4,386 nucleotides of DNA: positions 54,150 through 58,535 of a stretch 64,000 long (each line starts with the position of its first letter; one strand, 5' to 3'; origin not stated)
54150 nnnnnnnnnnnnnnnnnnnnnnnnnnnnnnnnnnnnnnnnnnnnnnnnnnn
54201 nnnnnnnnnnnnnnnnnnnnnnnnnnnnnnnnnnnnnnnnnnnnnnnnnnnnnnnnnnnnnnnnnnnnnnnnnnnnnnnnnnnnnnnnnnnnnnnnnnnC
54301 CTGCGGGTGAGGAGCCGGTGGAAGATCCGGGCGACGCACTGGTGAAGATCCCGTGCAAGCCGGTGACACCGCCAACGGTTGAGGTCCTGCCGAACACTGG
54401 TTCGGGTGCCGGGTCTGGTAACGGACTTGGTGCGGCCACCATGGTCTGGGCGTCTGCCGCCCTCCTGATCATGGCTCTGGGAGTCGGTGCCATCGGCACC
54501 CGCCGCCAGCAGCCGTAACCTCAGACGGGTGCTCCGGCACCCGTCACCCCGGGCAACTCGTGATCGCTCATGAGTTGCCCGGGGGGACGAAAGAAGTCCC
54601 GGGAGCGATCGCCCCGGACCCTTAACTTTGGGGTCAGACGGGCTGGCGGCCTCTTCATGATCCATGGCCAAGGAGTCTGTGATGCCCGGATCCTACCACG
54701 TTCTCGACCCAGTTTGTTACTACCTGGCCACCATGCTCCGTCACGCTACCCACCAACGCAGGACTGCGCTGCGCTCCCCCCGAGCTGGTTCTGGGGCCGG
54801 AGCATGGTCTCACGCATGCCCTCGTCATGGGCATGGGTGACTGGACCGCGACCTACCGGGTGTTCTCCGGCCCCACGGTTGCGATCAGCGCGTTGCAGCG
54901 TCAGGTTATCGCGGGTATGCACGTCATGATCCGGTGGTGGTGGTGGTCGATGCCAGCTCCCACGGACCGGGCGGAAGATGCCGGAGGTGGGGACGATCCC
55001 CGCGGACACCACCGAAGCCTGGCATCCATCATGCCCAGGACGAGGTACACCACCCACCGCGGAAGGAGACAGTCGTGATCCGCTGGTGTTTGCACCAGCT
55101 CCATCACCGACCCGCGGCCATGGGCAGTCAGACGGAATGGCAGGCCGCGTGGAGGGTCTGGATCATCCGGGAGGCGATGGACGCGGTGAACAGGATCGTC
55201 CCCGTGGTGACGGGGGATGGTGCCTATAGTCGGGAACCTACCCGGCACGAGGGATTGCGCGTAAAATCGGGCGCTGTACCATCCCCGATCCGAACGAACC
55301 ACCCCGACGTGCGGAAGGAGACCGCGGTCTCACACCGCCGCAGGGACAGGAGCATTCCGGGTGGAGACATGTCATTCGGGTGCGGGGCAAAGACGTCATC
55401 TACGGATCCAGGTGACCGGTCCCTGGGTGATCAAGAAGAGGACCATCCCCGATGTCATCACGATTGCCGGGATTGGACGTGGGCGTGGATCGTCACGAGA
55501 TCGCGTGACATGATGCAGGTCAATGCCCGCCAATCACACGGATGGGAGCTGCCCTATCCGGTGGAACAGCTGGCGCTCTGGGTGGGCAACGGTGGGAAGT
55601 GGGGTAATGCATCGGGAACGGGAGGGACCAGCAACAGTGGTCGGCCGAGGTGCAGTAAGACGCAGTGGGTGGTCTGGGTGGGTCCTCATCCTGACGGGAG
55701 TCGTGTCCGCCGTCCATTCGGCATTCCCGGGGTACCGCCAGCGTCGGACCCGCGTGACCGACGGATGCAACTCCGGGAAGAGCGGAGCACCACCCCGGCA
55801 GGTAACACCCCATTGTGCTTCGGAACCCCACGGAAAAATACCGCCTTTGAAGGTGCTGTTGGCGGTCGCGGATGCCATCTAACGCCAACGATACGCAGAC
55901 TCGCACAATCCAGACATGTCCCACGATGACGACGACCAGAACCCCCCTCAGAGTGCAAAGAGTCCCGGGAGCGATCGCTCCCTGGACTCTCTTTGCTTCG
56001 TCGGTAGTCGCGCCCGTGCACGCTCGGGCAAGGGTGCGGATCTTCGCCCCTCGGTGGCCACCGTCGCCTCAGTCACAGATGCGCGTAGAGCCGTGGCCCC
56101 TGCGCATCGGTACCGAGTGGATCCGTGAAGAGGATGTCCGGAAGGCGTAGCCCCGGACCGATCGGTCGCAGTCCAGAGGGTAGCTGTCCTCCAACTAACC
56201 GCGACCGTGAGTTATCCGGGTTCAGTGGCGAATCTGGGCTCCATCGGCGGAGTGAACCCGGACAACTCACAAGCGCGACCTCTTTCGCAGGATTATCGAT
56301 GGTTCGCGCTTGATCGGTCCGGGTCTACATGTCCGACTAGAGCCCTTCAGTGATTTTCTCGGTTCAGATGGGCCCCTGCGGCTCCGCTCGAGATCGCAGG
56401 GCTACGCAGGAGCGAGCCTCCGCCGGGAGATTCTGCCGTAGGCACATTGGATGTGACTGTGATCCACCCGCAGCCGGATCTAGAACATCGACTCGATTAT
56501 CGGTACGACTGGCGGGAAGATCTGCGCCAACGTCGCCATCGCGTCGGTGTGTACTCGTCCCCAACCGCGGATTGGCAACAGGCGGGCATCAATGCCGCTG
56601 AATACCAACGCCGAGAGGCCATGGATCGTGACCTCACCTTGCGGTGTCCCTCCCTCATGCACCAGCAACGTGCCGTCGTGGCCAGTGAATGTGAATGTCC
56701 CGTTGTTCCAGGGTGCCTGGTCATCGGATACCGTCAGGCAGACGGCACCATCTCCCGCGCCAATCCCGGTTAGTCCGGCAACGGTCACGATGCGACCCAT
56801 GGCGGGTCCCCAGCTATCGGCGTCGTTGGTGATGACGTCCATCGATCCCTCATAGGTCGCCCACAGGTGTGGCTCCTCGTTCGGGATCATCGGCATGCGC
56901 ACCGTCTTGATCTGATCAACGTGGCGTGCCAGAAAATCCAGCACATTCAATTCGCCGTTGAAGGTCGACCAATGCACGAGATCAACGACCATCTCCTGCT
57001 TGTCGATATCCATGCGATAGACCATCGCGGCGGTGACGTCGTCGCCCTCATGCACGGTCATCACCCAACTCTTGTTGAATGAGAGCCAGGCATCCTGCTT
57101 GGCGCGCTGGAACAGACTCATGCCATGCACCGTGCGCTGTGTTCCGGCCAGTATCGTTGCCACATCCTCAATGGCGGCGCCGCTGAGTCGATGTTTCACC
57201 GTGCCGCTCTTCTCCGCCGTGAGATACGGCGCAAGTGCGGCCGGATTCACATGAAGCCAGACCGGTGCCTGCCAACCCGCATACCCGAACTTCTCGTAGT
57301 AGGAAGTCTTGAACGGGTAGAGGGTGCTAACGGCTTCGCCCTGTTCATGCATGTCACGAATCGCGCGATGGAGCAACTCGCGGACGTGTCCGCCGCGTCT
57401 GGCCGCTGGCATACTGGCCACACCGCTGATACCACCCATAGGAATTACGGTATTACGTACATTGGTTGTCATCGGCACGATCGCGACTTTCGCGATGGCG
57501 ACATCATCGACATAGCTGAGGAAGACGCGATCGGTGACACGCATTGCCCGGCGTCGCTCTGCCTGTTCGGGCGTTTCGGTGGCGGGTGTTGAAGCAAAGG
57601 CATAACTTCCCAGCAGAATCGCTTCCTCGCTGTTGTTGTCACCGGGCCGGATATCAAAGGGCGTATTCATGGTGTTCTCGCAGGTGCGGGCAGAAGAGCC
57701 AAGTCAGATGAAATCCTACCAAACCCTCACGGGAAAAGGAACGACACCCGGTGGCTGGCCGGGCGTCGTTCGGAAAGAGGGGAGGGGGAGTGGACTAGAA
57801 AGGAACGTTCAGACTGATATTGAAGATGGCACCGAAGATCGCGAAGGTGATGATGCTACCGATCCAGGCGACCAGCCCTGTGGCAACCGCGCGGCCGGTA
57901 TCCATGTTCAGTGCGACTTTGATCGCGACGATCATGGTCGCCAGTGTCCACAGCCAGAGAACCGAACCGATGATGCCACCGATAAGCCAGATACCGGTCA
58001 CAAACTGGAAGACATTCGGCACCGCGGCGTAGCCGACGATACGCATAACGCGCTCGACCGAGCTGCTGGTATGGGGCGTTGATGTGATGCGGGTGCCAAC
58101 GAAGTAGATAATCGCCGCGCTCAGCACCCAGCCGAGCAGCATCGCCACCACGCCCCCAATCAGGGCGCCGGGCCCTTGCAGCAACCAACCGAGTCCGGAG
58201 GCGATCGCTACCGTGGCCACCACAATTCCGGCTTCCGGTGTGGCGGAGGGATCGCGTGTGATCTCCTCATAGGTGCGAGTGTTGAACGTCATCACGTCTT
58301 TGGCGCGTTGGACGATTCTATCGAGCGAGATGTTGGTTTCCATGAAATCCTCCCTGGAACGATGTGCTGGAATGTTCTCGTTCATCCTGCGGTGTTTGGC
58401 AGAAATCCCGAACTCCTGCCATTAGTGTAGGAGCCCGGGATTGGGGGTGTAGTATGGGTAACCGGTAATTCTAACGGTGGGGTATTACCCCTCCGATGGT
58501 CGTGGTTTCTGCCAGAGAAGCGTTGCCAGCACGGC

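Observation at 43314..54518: Giant (~3,700 aa if repaired) LPXTG-anchored modular surface protein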

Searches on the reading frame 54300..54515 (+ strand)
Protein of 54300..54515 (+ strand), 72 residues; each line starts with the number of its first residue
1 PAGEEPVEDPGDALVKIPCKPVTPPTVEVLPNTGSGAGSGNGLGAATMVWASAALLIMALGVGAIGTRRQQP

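Call 40: search_protein_families(library=ncbifam, proteins=[window:54300-54515:+], max_evalue=10)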
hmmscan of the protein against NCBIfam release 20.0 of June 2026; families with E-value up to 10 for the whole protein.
seq(72 aa): 1 family
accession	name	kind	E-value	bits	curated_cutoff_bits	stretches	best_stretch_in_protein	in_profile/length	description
TIGR01167.1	LPXTG_anchor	domain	4.8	8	15.9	0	30-56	2-19/34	LPXTG cell wall anchor domain-containing protein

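Call 41: search_protein_families(library=pfam, proteins=[window:54300-54515:+], max_evalue=10)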
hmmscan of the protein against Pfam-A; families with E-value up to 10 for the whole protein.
seq(72 aa): 1 family
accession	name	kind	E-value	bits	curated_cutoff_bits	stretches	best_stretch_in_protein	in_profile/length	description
PF00746.26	Gram_pos_anchor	-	0.98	9.9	20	0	26-69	5-39/43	LPXTG cell wall anchor motif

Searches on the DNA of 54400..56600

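Call 79: search_rna_families(source=window, start=54400, end=56600, threshold=evalue, max_evalue=1)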
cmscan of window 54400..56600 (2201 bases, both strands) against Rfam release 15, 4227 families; matches with E-value up to 1: 2.
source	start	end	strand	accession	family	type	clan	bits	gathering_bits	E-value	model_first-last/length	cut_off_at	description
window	54542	54589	+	RF03265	mir-1460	Gene; miRNA;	-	26.3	74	0.15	1-91/91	no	mir-1460 microRNA precursor family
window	54468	54582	+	RF01754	radC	Cis-reg;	-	20.2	40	0.39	1-149/149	no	radC RNA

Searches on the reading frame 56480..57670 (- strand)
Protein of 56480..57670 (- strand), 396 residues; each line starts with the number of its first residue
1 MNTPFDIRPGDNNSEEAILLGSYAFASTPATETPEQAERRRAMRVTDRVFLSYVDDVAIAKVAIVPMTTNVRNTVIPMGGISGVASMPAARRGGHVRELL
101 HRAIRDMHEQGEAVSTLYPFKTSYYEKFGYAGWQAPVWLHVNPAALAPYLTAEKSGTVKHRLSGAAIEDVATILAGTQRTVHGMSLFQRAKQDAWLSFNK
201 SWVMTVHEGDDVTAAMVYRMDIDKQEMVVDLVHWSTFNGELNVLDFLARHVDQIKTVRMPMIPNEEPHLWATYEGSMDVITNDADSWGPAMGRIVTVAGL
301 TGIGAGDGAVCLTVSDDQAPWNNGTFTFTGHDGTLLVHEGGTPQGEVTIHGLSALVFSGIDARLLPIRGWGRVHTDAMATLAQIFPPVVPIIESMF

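Call 21: search_protein_families(library=pfam, proteins=[window:56480-57670:-], max_evalue=0.01)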
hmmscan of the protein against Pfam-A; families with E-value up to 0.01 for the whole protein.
window:56480-57670:- (396 aa): 3 families
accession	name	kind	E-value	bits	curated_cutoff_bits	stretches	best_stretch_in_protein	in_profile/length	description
PF13527.13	Acetyltransf_9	-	9.7e-25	87.5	25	1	14-131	10-125/127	Acetyltransferase (GNAT) domain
PF13530.11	SCP2_2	-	4.6e-08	34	23.2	1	308-392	16-104/105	Sterol carrier protein domain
PF17668.7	Acetyltransf_17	-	0.00033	21.7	25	1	199-270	21-95/114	Acetyltransferase (GNAT) domain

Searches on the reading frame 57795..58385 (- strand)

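Call 21: search_protein_families(library=pfam, proteins=[window:57795-58385:-], max_evalue=0.01)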
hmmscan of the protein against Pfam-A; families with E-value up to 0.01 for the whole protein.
window:57795-58385:- (196 aa): 1 family
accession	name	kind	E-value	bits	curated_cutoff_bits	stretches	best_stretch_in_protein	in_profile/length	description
PF04893.22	Yip1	-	4.3e-12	46.7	28.6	1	30-182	2-171/173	Yip1 domain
